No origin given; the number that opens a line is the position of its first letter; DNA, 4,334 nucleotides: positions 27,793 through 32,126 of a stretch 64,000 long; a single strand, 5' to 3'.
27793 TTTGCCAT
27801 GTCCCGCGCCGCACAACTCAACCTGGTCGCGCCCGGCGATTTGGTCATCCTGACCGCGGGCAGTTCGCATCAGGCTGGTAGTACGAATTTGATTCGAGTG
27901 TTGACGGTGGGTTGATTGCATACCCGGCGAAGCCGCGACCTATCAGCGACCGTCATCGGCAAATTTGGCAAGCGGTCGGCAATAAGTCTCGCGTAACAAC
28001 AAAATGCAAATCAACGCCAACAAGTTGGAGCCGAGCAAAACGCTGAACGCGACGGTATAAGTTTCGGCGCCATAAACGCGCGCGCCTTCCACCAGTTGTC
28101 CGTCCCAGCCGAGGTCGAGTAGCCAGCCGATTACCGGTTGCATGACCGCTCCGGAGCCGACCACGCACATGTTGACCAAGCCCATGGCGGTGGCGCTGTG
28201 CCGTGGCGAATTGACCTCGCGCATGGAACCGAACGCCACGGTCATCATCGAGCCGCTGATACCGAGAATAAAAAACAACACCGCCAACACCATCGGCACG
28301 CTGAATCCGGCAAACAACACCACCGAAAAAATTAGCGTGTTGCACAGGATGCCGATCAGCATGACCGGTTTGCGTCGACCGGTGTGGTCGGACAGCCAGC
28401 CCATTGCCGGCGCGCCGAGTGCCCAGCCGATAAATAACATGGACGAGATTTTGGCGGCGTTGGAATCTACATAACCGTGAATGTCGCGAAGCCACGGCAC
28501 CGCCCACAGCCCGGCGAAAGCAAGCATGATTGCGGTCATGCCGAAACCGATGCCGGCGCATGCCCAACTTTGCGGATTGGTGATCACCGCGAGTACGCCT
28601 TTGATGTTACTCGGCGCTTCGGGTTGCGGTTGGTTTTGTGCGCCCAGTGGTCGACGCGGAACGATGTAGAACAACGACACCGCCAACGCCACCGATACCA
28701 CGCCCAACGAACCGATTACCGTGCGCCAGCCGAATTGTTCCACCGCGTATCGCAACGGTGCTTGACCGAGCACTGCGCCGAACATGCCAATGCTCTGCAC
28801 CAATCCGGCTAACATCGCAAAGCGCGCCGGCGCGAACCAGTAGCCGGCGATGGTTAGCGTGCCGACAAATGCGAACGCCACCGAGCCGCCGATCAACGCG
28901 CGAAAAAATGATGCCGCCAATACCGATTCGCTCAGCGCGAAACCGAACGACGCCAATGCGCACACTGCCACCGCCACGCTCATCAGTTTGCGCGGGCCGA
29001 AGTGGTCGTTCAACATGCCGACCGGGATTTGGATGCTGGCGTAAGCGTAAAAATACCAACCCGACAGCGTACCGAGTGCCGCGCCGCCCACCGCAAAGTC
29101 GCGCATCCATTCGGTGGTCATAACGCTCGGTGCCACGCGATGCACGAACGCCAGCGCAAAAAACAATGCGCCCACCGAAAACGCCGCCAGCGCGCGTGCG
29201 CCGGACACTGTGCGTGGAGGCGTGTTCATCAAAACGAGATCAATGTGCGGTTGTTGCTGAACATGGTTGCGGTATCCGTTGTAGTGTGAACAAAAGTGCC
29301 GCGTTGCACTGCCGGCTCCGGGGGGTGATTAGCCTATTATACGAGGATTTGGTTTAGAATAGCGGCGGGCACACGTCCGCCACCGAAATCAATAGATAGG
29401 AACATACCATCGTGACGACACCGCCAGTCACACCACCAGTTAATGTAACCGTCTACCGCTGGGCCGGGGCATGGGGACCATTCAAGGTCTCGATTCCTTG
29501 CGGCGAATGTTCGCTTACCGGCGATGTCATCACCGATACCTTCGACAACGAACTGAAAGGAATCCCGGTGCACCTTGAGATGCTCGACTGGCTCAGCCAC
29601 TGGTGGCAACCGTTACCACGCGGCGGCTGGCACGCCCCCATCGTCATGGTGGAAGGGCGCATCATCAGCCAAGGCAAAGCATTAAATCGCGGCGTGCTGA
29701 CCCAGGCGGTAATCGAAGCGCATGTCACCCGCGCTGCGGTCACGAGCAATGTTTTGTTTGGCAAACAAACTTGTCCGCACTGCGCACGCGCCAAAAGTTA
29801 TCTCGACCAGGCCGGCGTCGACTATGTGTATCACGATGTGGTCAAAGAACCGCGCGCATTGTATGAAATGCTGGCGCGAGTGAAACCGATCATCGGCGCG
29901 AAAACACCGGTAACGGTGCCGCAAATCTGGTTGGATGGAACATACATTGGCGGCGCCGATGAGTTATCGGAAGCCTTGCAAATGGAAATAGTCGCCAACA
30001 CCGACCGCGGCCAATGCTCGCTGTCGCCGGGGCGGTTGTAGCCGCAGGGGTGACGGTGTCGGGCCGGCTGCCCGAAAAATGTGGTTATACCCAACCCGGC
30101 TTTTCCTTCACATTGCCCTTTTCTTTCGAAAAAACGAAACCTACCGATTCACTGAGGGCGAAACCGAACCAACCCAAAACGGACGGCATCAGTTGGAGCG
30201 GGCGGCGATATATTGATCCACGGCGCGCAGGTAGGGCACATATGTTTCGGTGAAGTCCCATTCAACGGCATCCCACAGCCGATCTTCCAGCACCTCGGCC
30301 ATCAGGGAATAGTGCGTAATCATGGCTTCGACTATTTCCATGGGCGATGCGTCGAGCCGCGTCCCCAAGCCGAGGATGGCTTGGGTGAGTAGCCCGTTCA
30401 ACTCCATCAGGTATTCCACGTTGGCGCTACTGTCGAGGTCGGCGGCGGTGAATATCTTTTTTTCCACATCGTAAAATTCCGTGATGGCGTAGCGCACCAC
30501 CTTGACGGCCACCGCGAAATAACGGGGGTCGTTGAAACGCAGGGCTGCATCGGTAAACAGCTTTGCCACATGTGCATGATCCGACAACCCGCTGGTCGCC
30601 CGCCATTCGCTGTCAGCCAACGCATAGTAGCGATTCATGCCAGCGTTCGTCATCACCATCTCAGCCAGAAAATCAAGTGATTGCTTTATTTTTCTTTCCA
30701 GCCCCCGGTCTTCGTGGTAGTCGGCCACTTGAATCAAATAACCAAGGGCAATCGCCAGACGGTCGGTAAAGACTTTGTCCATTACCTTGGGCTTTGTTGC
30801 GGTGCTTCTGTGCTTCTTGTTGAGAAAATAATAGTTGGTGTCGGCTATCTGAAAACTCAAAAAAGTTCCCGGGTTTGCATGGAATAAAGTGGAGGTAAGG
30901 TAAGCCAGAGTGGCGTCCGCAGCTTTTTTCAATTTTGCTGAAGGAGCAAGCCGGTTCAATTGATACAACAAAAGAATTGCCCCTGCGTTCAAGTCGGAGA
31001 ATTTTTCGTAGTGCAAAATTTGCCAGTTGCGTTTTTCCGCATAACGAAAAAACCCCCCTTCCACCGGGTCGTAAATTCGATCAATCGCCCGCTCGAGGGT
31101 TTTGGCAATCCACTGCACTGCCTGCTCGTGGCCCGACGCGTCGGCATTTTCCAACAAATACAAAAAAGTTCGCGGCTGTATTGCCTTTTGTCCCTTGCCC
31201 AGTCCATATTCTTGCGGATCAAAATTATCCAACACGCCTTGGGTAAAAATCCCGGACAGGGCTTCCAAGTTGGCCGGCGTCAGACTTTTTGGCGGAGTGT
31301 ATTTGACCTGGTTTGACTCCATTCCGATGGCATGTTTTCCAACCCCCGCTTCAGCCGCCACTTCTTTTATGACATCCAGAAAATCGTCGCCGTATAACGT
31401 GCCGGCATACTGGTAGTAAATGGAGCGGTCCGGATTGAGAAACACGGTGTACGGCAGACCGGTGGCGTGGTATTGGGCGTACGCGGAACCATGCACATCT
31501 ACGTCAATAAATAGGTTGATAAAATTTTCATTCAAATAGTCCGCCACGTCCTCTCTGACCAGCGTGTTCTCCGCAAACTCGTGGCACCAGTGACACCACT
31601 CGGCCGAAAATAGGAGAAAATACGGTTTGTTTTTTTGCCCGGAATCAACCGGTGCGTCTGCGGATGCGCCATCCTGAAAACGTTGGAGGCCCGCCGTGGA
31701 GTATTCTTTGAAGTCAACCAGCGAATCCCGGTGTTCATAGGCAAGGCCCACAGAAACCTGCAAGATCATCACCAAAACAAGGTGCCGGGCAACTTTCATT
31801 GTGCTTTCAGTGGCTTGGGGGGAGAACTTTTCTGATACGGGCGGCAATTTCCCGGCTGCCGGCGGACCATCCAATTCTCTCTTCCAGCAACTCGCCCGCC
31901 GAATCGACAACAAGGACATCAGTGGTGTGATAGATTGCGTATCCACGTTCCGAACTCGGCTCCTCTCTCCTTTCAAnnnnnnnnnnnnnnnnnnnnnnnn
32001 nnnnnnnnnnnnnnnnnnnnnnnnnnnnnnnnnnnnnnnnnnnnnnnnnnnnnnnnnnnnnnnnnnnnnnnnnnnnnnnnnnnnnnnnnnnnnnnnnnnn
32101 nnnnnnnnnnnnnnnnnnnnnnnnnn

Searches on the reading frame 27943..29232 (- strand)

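Call 79: search_protein_families(library=pfam, proteins=[window:27943-29232:-], max_evalue=0.00001)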
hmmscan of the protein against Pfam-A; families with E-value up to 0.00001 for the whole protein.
window:27943-29232:- (429 aa): 1 family
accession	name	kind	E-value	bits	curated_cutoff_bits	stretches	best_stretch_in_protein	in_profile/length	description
PF07690.21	MFS_1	-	9.1e-36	123.9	33.4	2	23-243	4-224/347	Major Facilitator Superfamily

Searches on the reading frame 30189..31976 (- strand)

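Call 79: search_protein_families(library=pfam, proteins=[window:30189-31976:-], max_evalue=0.00001)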
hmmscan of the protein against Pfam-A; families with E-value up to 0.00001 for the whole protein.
window:30189-31976:- (595 aa): 3 families
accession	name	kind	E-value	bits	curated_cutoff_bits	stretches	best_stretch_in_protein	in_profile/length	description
PF03190.21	Thioredox_DsbH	-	4.9e-10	40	27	1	112-189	33-118/163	Protein of unknown function, DUF255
PF13098.12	Thioredoxin_2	-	1.9e-08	35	27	1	114-202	3-103/104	Thioredoxin-like domain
PF13899.12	Thioredoxin_7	-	2.1e-08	34.6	27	1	114-182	15-83/83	Thioredoxin-like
